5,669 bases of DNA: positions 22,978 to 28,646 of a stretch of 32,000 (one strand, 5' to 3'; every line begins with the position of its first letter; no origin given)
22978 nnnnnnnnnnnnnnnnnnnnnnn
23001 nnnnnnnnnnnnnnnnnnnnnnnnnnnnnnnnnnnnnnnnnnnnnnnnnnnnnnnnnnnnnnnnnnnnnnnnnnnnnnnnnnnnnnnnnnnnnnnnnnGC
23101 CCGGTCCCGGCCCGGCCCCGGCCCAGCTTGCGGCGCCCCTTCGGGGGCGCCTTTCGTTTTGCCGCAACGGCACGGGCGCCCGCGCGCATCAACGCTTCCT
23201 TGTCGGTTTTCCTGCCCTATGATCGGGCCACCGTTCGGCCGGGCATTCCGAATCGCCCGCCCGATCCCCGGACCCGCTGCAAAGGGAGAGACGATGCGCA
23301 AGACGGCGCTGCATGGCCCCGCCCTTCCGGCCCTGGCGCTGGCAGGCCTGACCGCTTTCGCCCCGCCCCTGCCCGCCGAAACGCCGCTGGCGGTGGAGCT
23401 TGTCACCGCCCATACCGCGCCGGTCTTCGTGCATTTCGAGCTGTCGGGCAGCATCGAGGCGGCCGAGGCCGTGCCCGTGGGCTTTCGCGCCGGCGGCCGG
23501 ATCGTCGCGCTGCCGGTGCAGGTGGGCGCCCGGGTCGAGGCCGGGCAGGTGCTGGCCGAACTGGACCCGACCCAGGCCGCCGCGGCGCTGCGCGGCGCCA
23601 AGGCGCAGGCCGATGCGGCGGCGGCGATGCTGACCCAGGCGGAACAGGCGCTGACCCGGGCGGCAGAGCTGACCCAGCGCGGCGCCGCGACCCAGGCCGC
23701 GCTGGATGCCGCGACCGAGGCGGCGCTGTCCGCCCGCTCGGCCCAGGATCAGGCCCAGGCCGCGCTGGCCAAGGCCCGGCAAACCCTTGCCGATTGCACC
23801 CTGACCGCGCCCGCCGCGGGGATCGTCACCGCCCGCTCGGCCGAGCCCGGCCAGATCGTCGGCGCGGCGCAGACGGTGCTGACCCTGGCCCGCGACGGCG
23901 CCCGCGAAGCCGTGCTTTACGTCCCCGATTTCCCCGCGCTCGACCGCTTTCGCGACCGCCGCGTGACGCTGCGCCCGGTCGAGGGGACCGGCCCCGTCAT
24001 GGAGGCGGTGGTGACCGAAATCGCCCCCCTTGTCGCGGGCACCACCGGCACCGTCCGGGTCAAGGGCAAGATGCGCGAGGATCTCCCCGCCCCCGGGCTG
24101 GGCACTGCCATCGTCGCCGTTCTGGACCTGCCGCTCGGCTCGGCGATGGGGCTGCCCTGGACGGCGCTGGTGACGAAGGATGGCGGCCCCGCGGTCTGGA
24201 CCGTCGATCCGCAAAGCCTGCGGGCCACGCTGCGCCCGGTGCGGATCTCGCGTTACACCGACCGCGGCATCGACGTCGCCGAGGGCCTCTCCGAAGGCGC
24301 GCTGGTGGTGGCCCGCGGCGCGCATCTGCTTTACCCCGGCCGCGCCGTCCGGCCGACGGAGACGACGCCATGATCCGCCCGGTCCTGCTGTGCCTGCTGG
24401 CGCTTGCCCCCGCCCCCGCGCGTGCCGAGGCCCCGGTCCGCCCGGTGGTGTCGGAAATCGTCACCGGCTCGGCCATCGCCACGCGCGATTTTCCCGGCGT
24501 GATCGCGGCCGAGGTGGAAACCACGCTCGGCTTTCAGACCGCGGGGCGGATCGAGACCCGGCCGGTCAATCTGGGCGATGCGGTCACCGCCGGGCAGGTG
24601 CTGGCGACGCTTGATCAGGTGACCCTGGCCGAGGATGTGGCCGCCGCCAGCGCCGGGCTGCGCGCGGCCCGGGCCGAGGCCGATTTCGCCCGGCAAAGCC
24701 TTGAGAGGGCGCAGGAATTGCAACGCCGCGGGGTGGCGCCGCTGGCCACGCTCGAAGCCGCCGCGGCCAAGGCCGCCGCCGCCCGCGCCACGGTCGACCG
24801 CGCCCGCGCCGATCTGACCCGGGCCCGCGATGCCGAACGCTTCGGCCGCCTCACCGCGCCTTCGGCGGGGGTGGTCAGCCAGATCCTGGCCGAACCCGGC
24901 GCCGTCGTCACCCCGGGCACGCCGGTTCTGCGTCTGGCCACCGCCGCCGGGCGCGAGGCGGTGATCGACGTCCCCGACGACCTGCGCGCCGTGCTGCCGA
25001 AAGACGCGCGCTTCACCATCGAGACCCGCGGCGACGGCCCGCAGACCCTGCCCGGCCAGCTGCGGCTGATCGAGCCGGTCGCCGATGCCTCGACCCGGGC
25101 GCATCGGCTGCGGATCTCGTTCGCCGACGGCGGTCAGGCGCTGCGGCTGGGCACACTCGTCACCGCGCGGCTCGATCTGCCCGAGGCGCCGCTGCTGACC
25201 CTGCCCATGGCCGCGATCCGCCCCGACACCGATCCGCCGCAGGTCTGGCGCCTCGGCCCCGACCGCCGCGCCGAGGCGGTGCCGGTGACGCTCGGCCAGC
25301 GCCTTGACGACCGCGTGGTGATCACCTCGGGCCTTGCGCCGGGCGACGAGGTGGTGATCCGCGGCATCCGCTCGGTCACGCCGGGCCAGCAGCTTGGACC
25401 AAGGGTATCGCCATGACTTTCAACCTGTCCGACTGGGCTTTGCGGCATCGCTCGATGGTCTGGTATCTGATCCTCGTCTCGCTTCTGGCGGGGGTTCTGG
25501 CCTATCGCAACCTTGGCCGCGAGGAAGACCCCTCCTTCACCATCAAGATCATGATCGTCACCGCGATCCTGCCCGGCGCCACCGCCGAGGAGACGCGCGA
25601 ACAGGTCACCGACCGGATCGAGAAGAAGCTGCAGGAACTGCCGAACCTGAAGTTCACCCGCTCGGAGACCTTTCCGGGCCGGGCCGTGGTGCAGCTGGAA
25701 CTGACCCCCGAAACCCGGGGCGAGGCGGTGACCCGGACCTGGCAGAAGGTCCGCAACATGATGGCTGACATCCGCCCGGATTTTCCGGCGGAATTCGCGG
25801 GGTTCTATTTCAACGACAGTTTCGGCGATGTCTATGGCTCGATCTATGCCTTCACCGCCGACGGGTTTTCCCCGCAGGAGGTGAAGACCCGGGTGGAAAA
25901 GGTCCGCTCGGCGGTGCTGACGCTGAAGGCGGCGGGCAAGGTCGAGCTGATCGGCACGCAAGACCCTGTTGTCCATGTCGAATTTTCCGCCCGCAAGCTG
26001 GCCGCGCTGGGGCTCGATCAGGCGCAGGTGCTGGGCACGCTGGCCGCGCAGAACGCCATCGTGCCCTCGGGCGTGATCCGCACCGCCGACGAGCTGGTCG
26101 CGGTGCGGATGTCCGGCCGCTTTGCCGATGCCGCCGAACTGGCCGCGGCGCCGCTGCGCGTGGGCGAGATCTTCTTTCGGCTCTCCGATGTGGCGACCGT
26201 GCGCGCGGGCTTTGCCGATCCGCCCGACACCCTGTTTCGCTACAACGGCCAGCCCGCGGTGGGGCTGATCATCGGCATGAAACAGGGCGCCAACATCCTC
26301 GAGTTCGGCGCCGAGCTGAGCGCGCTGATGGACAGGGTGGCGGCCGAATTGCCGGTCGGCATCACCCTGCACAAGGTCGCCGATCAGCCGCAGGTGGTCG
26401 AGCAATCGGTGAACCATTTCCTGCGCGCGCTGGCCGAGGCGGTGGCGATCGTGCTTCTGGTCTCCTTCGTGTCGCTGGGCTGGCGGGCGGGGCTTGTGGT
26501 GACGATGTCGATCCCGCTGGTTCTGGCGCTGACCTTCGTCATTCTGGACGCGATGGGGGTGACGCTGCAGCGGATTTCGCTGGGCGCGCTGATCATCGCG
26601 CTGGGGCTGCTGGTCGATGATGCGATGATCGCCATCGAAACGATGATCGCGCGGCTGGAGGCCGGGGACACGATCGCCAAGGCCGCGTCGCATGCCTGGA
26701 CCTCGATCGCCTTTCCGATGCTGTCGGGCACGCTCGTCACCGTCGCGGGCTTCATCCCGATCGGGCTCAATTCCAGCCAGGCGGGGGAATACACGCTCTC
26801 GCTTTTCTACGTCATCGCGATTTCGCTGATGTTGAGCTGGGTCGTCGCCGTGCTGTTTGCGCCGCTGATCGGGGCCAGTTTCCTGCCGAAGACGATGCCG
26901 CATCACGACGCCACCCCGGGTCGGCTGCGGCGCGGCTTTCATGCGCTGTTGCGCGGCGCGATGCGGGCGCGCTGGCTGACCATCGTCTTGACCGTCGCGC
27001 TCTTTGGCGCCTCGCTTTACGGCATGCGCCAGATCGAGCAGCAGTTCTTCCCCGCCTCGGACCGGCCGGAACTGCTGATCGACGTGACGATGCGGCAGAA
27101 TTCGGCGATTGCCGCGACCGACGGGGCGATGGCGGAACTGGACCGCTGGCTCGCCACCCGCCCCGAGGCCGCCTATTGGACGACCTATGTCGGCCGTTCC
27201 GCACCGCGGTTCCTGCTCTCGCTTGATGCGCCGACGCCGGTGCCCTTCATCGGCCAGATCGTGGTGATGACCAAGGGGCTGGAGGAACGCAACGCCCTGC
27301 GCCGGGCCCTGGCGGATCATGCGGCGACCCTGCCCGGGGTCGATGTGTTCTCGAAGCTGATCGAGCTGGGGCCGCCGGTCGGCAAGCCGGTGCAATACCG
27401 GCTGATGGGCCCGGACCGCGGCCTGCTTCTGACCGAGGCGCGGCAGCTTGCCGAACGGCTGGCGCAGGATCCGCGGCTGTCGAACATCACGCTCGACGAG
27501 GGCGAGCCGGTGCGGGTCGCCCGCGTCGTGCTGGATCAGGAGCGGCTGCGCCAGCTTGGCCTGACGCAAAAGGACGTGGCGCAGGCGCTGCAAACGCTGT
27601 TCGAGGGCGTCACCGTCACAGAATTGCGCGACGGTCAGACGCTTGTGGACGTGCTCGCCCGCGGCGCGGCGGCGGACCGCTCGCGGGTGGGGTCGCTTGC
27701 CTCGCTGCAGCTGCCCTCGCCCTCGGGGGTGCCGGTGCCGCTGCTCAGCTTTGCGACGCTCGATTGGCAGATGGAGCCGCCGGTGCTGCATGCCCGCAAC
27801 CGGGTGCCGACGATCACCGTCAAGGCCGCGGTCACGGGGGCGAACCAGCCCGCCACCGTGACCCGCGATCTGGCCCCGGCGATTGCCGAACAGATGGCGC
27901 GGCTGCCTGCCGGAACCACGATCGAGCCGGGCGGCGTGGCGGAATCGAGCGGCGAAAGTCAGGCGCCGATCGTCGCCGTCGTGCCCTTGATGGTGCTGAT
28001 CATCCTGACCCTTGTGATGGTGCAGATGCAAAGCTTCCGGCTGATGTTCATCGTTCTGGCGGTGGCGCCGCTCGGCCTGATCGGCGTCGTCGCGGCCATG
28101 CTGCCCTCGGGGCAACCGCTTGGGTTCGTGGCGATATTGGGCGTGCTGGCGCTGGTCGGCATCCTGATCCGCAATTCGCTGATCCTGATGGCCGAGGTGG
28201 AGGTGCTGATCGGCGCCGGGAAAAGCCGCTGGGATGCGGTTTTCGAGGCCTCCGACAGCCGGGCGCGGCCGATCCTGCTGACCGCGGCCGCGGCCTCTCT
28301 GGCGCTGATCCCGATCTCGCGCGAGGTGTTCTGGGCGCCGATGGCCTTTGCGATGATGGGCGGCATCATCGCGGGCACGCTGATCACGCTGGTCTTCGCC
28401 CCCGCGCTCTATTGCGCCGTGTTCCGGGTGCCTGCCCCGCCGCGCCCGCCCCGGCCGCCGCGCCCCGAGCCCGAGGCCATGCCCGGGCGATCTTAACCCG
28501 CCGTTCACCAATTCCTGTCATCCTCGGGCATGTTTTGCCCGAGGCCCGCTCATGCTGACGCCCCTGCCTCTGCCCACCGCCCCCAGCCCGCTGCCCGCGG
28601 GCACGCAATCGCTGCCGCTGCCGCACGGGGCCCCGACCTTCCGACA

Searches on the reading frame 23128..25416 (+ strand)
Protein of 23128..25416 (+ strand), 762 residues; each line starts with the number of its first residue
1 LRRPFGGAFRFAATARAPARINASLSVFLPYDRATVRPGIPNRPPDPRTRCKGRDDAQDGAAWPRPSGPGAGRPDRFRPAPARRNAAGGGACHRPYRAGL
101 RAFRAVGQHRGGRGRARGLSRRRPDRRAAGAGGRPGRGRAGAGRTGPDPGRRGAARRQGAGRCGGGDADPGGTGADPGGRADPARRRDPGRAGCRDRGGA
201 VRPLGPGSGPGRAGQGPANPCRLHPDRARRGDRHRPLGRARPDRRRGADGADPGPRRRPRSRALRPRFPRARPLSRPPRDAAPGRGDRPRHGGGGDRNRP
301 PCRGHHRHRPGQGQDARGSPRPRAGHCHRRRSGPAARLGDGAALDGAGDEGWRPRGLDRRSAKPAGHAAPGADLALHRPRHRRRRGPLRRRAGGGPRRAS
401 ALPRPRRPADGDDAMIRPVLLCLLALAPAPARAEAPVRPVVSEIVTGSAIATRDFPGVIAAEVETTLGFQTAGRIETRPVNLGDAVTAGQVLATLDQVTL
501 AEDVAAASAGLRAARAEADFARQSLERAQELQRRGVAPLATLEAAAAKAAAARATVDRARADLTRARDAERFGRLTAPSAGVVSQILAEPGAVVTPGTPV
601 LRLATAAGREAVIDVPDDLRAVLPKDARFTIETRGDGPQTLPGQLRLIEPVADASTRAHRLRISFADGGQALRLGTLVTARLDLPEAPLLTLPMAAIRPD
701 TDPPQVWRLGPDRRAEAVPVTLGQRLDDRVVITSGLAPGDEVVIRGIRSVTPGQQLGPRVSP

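Call 34: search_protein_families(library=pfam, proteins=[window:23128-25416:+], max_evalue=0.001)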
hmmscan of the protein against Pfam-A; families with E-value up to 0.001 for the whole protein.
window:23128-25416:+ (762 aa): 3 families
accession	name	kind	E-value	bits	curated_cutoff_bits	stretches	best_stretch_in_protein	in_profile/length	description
PF16576.10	HlyD_D23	-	2.7e-17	63.2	30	1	468-677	23-213/214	Barrel-sandwich domain of CusB or HlyD membrane-fusion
PF13437.12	HlyD_3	-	2.5e-15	57.5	22.2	1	575-674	2-105/106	HlyD family secretion protein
PF00364.28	Biotin_lipoyl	-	9.6e-05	22.6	22.1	0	575-603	45-73/73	Biotin-requiring enzyme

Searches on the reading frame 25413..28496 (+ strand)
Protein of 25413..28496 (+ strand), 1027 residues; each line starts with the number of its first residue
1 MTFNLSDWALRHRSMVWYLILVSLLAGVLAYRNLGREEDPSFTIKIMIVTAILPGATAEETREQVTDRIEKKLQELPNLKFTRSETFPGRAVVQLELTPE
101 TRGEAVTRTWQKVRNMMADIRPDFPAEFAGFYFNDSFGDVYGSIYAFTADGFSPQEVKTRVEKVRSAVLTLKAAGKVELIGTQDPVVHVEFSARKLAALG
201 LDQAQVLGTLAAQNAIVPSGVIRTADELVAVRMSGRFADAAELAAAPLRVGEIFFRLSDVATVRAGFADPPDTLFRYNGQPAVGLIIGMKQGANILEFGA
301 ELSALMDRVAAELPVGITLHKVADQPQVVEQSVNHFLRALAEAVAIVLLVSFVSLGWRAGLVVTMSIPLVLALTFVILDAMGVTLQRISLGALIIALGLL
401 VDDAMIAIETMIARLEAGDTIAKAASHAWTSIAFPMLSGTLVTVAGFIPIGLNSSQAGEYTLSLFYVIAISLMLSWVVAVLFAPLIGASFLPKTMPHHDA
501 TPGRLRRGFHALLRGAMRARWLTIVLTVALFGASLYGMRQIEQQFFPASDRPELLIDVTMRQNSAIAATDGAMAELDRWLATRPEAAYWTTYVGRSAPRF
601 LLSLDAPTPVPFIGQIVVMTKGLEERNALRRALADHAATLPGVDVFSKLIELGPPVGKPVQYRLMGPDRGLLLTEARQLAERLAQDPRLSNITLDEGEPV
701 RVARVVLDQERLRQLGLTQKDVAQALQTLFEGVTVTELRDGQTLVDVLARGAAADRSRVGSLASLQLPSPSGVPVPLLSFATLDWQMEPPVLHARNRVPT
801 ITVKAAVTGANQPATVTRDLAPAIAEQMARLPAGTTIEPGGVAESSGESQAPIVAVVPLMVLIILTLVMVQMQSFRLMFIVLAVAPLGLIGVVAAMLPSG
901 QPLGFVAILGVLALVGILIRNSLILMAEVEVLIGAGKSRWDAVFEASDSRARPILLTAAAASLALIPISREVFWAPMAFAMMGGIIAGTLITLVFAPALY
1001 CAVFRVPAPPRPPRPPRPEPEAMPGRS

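Call 34: search_protein_families(library=pfam, proteins=[window:25413-28496:+], max_evalue=0.001)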
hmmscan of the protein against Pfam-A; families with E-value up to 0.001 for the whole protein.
window:25413-28496:+ (1027 aa): 1 family
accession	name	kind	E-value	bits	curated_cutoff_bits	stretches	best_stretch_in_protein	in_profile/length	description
PF00873.25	ACR_tran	-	3.8e-147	492.1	28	1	6-1003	2-1020/1021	AcrB/AcrD/AcrF family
